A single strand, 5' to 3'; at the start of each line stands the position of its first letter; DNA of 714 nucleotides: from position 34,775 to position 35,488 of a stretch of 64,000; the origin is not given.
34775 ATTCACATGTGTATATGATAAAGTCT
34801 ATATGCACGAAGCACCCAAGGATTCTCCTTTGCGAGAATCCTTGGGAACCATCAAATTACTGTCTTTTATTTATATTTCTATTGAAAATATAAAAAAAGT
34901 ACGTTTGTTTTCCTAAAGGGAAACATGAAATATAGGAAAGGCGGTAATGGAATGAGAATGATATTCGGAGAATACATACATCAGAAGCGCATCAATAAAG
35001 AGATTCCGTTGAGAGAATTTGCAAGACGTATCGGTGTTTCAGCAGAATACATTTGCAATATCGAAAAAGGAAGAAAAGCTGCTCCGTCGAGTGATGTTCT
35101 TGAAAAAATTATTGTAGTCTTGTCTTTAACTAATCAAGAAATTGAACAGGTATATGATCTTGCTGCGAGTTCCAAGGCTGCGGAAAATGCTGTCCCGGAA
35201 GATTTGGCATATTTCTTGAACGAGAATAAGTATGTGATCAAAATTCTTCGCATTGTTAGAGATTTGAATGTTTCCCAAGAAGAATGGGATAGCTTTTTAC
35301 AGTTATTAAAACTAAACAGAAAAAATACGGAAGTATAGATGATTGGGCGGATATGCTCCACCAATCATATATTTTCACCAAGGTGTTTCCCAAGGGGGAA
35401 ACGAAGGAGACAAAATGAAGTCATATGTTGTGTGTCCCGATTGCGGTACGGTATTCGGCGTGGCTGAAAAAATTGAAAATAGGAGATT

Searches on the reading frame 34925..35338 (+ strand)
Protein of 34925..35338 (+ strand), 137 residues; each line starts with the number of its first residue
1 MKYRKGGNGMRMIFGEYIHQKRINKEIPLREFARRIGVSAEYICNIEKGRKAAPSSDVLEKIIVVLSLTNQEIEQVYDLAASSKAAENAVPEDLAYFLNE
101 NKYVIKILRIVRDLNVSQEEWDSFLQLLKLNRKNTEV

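Call 12: search_protein_families(library=pfam, proteins=[window:34925-35338:+], max_evalue=0.01)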
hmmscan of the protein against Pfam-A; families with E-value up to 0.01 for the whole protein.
window:34925-35338:+ (137 aa): 4 families
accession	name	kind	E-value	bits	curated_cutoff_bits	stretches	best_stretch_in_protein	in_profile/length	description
PF01381.28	HTH_3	-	2.3e-08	34.4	23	1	18-66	1-48/55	Helix-turn-helix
PF13560.12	HTH_31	-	1.7e-06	28.7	27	1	14-74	2-62/64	Helix-turn-helix domain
PF12844.13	HTH_19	-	6.9e-06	26.3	30.2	1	15-63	1-48/64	Helix-turn-helix domain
PF13443.12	HTH_26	-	0.0069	17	22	0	23-73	7-57/63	Cro/C1-type HTH DNA-binding domain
